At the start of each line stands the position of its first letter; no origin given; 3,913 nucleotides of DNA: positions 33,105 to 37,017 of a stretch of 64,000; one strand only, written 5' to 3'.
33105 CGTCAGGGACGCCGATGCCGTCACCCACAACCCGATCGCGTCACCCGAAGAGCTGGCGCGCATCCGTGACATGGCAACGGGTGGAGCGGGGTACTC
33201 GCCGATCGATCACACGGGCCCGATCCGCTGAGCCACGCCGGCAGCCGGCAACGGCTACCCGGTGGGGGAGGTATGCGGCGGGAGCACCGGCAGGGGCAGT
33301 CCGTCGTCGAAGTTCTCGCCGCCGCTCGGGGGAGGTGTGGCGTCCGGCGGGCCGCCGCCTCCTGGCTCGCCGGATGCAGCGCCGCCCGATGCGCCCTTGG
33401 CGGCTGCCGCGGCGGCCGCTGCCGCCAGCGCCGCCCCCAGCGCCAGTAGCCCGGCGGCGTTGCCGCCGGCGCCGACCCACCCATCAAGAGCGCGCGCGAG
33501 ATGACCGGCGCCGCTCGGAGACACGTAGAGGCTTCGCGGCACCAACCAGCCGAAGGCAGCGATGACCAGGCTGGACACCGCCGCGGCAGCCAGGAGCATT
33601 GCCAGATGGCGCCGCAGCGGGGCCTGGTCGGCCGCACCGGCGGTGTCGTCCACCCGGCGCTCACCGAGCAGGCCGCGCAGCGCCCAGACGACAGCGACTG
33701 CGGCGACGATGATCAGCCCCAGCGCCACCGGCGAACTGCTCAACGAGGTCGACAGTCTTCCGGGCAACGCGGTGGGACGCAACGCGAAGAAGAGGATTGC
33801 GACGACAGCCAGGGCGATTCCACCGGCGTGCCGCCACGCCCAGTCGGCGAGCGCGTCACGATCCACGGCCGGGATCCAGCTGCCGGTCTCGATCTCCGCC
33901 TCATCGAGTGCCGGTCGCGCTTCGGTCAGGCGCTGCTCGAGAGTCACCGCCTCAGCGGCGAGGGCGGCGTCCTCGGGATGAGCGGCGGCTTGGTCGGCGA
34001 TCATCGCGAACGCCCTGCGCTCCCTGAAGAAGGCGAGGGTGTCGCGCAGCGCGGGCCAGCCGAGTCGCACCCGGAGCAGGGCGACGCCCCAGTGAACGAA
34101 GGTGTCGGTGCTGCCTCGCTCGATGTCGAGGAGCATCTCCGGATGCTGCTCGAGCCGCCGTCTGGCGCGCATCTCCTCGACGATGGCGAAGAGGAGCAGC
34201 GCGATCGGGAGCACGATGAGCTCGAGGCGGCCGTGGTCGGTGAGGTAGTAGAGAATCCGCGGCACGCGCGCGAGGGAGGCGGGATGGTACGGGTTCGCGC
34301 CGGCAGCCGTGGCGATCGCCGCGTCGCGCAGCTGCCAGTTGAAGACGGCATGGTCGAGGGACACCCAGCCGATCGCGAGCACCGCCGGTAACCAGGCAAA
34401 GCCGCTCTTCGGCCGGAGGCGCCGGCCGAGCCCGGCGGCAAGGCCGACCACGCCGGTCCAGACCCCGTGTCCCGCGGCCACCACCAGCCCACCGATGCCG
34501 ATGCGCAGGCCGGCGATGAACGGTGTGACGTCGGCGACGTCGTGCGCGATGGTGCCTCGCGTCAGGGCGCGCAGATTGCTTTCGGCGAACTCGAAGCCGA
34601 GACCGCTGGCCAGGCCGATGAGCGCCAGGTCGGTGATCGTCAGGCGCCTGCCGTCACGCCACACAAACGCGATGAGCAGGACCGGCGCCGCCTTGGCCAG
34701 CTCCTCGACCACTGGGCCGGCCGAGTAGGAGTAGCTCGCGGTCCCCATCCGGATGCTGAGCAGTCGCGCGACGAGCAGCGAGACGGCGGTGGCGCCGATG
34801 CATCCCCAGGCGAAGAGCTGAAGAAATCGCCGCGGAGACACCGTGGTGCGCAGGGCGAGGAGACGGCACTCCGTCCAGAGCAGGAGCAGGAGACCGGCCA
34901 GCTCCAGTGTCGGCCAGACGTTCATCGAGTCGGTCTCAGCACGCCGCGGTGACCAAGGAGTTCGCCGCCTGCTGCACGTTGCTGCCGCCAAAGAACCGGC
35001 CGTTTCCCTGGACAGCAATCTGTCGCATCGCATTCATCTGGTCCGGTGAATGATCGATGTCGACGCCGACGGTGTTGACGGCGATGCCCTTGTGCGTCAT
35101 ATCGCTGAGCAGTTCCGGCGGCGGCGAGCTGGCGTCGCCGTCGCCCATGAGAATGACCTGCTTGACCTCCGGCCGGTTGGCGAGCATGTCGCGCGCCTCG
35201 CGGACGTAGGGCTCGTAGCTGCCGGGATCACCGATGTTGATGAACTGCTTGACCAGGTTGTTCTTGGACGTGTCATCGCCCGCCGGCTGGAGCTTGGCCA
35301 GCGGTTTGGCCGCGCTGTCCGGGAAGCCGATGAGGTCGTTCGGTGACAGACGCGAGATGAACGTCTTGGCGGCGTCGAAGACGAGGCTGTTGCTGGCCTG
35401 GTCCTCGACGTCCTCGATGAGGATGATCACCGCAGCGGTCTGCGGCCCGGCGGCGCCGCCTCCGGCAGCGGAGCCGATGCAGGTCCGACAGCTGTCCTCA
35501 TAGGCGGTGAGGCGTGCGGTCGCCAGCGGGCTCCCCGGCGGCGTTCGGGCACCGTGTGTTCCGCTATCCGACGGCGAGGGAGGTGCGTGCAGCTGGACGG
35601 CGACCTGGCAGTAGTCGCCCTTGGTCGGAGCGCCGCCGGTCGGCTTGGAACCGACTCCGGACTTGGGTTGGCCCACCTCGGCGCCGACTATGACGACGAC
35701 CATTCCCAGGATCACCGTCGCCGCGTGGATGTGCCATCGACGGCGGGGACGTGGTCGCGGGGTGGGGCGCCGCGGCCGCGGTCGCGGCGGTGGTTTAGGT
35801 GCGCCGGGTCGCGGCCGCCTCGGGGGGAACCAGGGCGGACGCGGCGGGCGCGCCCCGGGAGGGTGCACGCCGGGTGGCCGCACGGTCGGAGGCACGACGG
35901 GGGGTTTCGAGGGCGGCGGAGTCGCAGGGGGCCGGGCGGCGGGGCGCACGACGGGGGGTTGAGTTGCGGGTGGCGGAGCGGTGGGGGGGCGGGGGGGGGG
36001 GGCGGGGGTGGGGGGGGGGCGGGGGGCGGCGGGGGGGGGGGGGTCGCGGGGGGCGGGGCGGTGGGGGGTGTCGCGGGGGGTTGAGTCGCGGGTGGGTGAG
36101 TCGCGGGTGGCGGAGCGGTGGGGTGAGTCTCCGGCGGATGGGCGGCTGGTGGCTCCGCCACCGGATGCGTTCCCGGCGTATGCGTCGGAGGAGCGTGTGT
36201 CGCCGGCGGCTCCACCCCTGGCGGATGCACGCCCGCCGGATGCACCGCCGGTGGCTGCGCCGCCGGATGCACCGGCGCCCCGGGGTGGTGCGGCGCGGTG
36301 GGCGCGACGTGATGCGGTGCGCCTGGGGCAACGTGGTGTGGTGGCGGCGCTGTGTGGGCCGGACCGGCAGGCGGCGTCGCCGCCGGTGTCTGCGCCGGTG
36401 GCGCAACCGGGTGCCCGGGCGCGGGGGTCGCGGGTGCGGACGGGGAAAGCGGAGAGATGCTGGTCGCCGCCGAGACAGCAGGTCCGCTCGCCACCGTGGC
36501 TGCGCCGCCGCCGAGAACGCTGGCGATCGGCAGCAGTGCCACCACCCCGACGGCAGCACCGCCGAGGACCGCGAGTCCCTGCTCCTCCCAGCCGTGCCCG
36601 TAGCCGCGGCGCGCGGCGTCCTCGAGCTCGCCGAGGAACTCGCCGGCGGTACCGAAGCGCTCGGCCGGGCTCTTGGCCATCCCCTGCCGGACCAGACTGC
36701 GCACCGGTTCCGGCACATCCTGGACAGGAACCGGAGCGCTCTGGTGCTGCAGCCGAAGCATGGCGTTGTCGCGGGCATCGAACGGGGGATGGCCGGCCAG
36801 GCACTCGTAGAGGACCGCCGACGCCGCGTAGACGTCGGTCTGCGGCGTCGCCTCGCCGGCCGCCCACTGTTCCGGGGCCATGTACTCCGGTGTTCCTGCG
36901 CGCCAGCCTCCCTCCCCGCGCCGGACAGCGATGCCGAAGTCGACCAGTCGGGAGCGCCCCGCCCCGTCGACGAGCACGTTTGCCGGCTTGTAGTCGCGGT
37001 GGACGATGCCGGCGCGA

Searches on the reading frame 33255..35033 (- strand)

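Call 9: search_protein_families(library=pfam, proteins=[window:33255-35033:-], max_evalue=0.01)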
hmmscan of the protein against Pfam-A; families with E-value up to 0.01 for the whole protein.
window:33255-35033:- (592 aa): 1 family
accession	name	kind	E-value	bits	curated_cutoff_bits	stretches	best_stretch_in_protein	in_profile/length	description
PF13367.11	PrsW-protease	-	6.4e-15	55.7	23.5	1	71-237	7-176/196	PrsW family intramembrane metalloprotease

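Call 62: search_protein_families(library=ncbifam, max_evalue=0.01, proteins=[window:33255-35033:-])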
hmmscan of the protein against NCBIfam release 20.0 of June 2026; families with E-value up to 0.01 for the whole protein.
window:33255-35033:- (592 aa): 0 families

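Call 69: search_protein_families(library=padloc, max_evalue=0.001, proteins=[window:33255-35033:-])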
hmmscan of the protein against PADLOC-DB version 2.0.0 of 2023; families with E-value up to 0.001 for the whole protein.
window:33255-35033:- (592 aa): 0 families

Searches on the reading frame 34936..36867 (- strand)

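Call 9: search_protein_families(library=pfam, proteins=[window:34936-36867:-], max_evalue=0.01)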
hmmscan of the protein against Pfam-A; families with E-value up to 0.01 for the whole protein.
window:34936-36867:- (643 aa): 1 family
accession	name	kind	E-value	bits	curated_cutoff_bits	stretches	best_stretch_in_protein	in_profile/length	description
PF13768.12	VWA_3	-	0.0012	19.4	27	1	480-624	3-152/155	von Willebrand factor type A domain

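Call 62: search_protein_families(library=ncbifam, max_evalue=0.01, proteins=[window:34936-36867:-])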
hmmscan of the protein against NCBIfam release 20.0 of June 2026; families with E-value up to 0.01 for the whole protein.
window:34936-36867:- (643 aa): 0 families

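Call 69: search_protein_families(library=padloc, max_evalue=0.001, proteins=[window:34936-36867:-])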
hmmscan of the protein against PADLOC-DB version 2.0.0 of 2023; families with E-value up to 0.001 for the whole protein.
window:34936-36867:- (643 aa): 0 families
